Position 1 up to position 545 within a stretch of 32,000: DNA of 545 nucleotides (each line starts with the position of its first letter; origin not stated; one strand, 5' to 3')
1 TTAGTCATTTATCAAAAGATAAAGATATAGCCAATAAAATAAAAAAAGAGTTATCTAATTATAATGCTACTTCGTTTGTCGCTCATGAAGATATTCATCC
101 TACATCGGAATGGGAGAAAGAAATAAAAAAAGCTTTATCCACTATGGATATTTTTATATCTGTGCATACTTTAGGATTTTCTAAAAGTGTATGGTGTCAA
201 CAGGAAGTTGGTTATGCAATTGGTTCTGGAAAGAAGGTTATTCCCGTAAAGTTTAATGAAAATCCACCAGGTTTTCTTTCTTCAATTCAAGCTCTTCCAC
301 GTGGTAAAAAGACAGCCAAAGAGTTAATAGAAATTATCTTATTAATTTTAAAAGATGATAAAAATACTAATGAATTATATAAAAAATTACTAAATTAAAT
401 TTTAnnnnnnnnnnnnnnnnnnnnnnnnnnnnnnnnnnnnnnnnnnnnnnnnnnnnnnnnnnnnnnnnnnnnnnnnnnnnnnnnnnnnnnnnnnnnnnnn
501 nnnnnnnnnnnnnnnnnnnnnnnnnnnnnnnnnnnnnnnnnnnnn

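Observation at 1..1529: AT-rich two-gene islet (TIR-like gene plus unknown membrane/coiled-coil partner) next to a tRNA 3' end, a candidate defence module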

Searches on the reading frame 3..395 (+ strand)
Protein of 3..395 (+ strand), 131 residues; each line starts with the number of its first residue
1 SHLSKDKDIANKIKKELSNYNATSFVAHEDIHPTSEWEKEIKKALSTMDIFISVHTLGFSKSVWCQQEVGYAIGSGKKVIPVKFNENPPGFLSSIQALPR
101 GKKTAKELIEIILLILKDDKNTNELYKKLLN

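Call 8: search_protein_families(library=pfam, proteins=[window:3-395:+], max_evalue=1)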
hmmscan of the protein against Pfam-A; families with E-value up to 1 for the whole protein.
window:3-395:+ (131 aa): 6 families
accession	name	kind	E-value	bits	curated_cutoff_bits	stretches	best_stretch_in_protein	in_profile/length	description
PF13676.11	TIR_2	-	2e-15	57.8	28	1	1-98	4-106/122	TIR domain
PF01582.25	TIR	-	0.00055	20.2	21.3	1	7-88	15-100/179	TIR domain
PF08937.16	ThsB_TIR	-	0.027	15.3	21.2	1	3-85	6-96/100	Thoeris protein ThsB, TIR-like domain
PF05014.21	Nuc_deoxyrib_tr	-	0.12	13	28.8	1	8-88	15-102/117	Nucleoside 2-deoxyribosyltransferase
PF04577.19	Glyco_transf_61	-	0.2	12.3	27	1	8-68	79-133/137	Glycosyltransferase 61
PF10137.14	CAP12-PCTIR_TIR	-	0.25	11.8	24.7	1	4-55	7-59/119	CAP12/Pycsar effector protein, TIR domain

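Call 9: search_protein_families(library=padloc, proteins=[window:3-395:+], max_evalue=1)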
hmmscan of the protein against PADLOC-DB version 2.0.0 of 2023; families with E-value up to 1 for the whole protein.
window:3-395:+ (131 aa): 6 families
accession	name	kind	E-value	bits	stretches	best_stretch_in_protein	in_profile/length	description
PDLC00419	ThsB1|ThsB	-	4.1e-06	24.7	1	1-75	33-111/165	TIR-like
PDLC00436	ThsB1|ThsB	-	5e-05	20.9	1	1-74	41-118/183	TIR-like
PDLC00425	ThsB1|ThsB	-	9.2e-05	19.7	1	40-80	303-343/389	TIR-like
PDLC00434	ThsB1|ThsB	-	0.0005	17.3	1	7-73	151-217/396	TIR-like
PDLC00423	ThsB1|ThsB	-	0.0023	15.6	1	35-72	80-117/190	TIR-like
PDLC02012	SAVED5--SAVED_TIR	-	0.012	12.7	1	1-68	19-87/404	-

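Call 10: search_protein_families(library=ncbifam, proteins=[window:3-395:+], max_evalue=1)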
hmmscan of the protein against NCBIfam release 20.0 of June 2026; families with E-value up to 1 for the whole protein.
window:3-395:+ (131 aa): 3 families
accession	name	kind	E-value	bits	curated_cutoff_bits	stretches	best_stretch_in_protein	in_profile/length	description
NF058526.1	Thoeris_type3_ThcB4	equivalog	8.9e-09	34.6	220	1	8-89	141-222/375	Thoeris type III anti-phage system protein ThcB4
NF042941.1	Retron_TIR_antiphage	equivalog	1.5e-05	24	600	1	1-74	345-419/464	TIR domain-containing anti-phage reverse transcriptase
NF040588.1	FxsC_Nterm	equivalog_domain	0.00046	20.2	130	1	8-71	30-94/182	TIR-like protein FxsC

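Call 17: find_homologous_proteins(query=window:3-395:+, max_evalue=0.001)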
Query window:3-395:+ (131 aa): 33 proteins with E <= 0.001 among 132 candidates.
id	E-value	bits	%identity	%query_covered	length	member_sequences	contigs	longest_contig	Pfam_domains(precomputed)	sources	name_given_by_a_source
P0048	4.5e-79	280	100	100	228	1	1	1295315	PF13676.12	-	-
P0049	6.1e-36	141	54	95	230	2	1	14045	PF13676.12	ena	-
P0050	7.3e-36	141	54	95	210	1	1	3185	PF13676.12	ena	-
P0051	8.9e-36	141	54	95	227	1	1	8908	PF13676.12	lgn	-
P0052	1.1e-34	137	55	95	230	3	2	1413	PF13676.12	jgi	jgi:hypothetical protein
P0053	1.3e-34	137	54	91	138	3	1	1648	PF13676.12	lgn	-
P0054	1.7e-34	136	51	95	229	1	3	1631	PF13676.12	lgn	-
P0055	7.3e-34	134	53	97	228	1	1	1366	PF13676.12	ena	-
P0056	1.6e-33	133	50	91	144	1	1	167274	PF13676.12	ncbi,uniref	ncbi:toll/interleukin-1 receptor domain-containing protein, partial [Asticcacaulis endophyticus]|uni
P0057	3.4e-33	132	52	95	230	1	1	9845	PF13676.12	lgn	-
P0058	3.7e-33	132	53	93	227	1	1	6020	PF13676.12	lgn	-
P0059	4.0e-33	132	57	82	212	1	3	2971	PF13676.12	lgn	-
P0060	8.8e-33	131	50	98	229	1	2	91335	PF13676.12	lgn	-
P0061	1.7e-32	130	53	99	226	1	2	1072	PF13676.12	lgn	-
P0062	1.7e-32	130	54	95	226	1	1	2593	PF13676.12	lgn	-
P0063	2.4e-32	130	50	93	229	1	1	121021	PF13676.12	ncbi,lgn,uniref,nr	ncbi:toll/interleukin-1 receptor domain-containing protein [Novosphingobium sp. FKTRR1]|uniref:toll/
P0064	3.1e-32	129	53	88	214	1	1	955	PF13676.12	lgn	-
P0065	3.7e-32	129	58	82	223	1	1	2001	PF13676.12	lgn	-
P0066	3.9e-32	129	50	95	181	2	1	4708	PF13676.12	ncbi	-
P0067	5.4e-32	128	49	98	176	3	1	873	PF13676.12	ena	-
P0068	1.5e-31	127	57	88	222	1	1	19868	PF13676.12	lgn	-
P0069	2.2e-31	126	52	95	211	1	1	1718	PF13676.12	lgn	-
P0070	1.3e-30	124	48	95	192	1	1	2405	PF13676.12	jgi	jgi:TIR domain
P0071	1.5e-30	124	51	93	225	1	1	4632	PF13676.12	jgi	jgi:TIR domain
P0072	1.3e-29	121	47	100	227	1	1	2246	PF13676.12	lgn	-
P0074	9.7e-29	118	50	85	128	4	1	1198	PF13676.12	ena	-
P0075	1.8e-28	117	53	82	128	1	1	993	PF13676.12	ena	-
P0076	4.5e-28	116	49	94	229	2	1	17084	PF13676.12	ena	-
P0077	2.6e-27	113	54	82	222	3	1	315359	PF13676.12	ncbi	-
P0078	9.6e-25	105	46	95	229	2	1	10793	PF13676.12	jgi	-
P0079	2.9e-24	103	48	85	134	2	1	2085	PF13676.12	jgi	jgi:hypothetical protein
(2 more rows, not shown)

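Call 21: find_encoding_contigs(protein=P0063, flank=6000, max_places=2)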
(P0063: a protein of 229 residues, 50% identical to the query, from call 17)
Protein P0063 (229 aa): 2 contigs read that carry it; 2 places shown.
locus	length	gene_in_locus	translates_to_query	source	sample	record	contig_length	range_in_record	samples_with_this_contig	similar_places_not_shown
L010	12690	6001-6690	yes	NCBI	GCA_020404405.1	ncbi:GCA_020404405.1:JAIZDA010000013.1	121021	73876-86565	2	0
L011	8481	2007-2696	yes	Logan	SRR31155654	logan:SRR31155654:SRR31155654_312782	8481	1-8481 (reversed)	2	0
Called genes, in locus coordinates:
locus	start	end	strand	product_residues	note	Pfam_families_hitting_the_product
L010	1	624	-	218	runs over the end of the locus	PF24838:8xMP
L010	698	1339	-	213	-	-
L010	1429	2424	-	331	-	PF04116:FA_hydroxylase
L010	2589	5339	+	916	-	PF03710:GlnE, PF08335:GlnD_UR_UTase, PF03710:GlnE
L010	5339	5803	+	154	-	PF00578:AhpC-TSA, PF08534:Redoxin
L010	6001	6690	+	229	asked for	PF13676:TIR_2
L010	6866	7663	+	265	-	PF04305:DUF455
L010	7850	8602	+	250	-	PF01551:Peptidase_M23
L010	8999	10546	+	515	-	PF00501:AMP-binding, PF13193:AMP-binding_C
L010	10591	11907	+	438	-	PF00067:p450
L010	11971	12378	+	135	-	PF04828:GFA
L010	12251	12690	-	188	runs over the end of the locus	-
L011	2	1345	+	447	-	?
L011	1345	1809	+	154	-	PF00578:AhpC-TSA, PF08534:Redoxin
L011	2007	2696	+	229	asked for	PF13676:TIR_2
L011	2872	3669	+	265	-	PF04305:DUF455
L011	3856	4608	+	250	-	PF01551:Peptidase_M23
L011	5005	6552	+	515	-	PF00501:AMP-binding, PF13193:AMP-binding_C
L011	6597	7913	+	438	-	PF00067:p450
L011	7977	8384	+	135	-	PF04828:GFA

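Call 22: find_encoding_contigs(protein=P0077, flank=6000, max_places=2)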
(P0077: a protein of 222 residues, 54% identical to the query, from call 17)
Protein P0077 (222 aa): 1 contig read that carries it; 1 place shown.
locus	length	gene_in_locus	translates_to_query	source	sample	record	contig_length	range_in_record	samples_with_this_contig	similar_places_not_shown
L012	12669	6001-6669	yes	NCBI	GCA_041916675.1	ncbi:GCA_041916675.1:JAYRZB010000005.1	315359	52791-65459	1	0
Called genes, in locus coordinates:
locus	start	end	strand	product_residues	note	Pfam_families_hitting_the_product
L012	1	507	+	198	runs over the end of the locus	PF01812:5-FTHF_cyc-lig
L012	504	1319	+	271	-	PF00149:Metallophos, PF13277:YmdB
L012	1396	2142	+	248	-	PF20772:TACO1_YebC_N, PF01709:Transcrip_reg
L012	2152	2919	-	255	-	PF00990:GGDEF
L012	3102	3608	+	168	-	PF02075:RuvC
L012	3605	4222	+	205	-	PF01330:RuvA_N, PF14520:HHH_5, PF07499:RuvA_C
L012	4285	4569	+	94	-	PF04014:MazE_antitoxin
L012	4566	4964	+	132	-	PF01850:PIN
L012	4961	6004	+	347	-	PF05496:RuvB_N, PF06068:TIP49 (weak), PF01078:Mg_chelatase (faint), PF00004:AAA, PF07728:AAA_5 (faint), PF17864:AAA_lid_4, PF05491:WHD_RuvB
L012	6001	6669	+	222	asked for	PF13676:TIR_2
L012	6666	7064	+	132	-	PF13279:4HBT_2, PF03061:4HBT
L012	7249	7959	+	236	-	PF01618:MotA_ExbB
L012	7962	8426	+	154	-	PF02472:ExbD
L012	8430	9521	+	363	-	-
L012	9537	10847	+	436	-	PF04052:TolB_N, PF26550:Tricorn_2nd, PF26549:Tricorn_N, PF07676:PD40, PF26549:Tricorn_N, PF26550:Tricorn_2nd (weak), PF26549:Tricorn_N (weak), PF07676:PD40, +1 more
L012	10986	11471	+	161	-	PF00691:OmpA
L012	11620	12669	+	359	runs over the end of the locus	PF16331:TolA_bind_tri (weak), PF07719:TPR_2 (faint), PF13174:TPR_6 (faint), PF13428:TPR_14 (faint), PF13432:TPR_16 (faint)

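Call 23: find_encoding_contigs(protein=P0060, flank=6000, max_places=2)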
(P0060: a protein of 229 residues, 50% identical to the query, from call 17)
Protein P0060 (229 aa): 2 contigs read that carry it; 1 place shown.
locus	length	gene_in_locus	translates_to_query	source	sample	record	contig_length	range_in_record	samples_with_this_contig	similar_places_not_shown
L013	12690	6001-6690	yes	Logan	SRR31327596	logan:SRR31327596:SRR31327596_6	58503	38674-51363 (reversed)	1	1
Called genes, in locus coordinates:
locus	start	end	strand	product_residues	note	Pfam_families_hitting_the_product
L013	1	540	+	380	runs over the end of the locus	PF01557:FAA_hydrolase (weak)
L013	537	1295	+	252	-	PF23441:SDR, PF00106:adh_short, PF13561:adh_short_C2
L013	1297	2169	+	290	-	PF08450:SGL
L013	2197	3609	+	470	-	PF00083:Sugar_tr, PF07690:MFS_1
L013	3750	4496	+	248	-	PF01263:Aldose_epim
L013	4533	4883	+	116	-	PF06305:LapA_dom (weak)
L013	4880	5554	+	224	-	PF00215:OMPdecase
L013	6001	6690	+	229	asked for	PF13676:TIR_2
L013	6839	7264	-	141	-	PF20791:Acyl-ACP_TE_C (weak), PF01643:Acyl-ACP_TE (weak), PF13279:4HBT_2, PF03061:4HBT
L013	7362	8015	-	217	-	PF13505:OMP_b-brl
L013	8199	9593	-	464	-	PF03315:SDH_beta, PF03313:SDH_alpha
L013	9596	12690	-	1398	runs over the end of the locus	PF04357:TamB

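Call 31: find_encoding_contigs(protein=P0048, flank=10000, max_places=3)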
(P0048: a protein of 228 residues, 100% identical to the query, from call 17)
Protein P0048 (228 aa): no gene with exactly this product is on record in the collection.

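Call 34: search_protein_families(library=phrogs, proteins=[P0048], max_evalue=0.1)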
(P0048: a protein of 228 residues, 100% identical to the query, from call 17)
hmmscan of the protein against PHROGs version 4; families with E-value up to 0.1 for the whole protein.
P0048 (228 aa): 1 family
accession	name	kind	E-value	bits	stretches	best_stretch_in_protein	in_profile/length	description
phrog_29177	-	unknown function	2.6e-10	41.2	1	93-202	4-122/250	-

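Call 59: search_protein_families(library=pfam, proteins=[P0048], max_evalue=0.001)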
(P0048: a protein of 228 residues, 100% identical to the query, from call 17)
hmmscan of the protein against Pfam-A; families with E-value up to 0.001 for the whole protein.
P0048 (228 aa): 1 family
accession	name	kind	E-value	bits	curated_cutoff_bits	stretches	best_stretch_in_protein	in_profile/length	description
PF13676.11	TIR_2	-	1.7e-17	64.5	28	1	95-195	1-106/122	TIR domain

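Call 81: search_protein_families(library=padloc, proteins=[P0048], max_evalue=0.01)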
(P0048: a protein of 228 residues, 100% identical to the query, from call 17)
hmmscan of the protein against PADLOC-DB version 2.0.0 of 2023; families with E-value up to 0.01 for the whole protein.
P0048 (228 aa): 11 families
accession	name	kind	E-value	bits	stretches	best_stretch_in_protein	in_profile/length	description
PDLC00436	ThsB1|ThsB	-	4e-08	31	1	87-171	30-118/183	TIR-like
PDLC00419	ThsB1|ThsB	-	5.6e-08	30.8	1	91-172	26-111/165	TIR-like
PDLC00425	ThsB1|ThsB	-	3.1e-06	24.6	1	94-177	253-343/389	TIR-like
PDLC02012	SAVED5--SAVED_TIR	-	4.6e-06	24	1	90-165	11-87/404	-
PDLC00423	ThsB1|ThsB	-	1.5e-05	22.7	1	90-169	33-117/190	TIR-like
PDLC00434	ThsB1|ThsB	-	5.1e-05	20.5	1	93-169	139-216/396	TIR-like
PDLC00426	ThsB1|ThsB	-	5.3e-05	20.7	1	86-180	231-332/352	TIR-like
PDLC02962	RT-TIR_XII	-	0.0002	18.4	1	81-167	334-421/478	single gene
PDLC03825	spbK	-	0.0006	17.3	1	89-115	145-171/308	-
PDLC05062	PDC-S66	-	0.00081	16.9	1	88-166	144-223/282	-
PDLC00422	ThsB1|ThsB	-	0.0015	16.1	1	88-175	36-129/194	TIR-like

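Call 85: find_encoding_contigs(protein=P0049, flank=4000, max_places=2)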
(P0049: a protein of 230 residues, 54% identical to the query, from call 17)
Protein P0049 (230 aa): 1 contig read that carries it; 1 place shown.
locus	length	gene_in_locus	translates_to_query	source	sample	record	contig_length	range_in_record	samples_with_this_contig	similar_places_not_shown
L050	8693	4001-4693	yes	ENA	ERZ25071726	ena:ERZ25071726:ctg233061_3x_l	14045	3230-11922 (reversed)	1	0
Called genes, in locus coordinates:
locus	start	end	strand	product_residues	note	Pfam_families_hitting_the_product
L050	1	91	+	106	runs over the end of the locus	PF01098:FTSW_RODA_SPOVE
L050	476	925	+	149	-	-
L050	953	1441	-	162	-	-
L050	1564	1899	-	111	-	-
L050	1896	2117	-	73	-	-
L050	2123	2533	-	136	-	-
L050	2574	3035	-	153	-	PF18932:DUF5681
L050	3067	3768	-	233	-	-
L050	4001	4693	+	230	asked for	PF13676:TIR_2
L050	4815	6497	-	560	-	PF13148:DUF3987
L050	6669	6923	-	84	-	PF12728:HTH_17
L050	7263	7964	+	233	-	-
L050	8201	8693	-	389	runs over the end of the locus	PF13356:Arm-DNA-bind_3, PF00589:Phage_integrase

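Call 86: find_encoding_contigs(protein=P0068, flank=4000, max_places=2)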
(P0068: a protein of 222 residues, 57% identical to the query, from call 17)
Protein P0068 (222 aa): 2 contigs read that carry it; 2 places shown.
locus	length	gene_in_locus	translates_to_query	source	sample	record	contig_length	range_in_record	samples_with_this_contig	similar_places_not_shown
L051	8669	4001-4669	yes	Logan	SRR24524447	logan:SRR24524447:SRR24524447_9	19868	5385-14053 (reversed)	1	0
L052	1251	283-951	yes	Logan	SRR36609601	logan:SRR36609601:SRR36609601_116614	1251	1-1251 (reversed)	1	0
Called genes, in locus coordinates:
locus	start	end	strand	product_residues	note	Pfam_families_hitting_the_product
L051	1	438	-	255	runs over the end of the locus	PF00990:GGDEF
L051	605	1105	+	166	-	PF02075:RuvC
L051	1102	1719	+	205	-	PF01330:RuvA_N, PF14520:HHH_5, PF07499:RuvA_C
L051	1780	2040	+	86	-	PF04014:MazE_antitoxin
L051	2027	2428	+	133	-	PF01850:PIN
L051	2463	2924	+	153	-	-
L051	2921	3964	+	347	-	PF06068:TIP49 (weak), PF05496:RuvB_N, PF00004:AAA, PF07728:AAA_5 (weak), PF17864:AAA_lid_4, PF05491:WHD_RuvB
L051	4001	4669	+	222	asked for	PF13676:TIR_2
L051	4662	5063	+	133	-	PF13279:4HBT_2, PF03061:4HBT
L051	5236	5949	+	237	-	PF01618:MotA_ExbB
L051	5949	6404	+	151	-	PF02472:ExbD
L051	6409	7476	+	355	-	-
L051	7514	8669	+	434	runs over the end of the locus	PF04052:TolB_N, PF26550:Tricorn_2nd, PF26549:Tricorn_N, PF07676:PD40, PF26549:Tricorn_N (weak)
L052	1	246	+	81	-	?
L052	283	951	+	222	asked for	PF13676:TIR_2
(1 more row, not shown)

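Call 87: find_encoding_contigs(protein=P0076, flank=4000, max_places=2)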
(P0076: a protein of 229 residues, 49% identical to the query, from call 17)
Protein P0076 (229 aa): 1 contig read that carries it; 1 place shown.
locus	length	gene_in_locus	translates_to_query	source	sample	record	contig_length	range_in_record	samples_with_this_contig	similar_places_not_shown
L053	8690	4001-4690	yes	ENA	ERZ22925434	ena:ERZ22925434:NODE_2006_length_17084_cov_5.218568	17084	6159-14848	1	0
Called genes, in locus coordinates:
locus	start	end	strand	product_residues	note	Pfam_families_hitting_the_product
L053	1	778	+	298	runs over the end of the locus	-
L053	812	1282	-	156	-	-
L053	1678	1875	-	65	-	-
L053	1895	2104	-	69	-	-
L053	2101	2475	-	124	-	-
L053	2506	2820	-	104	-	-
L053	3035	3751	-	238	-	-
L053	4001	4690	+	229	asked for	PF13676:TIR_2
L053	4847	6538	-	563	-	PF13148:DUF3987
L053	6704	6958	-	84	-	PF12728:HTH_17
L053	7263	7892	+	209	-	-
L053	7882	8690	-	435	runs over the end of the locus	PF13356:Arm-DNA-bind_3, PF00589:Phage_integrase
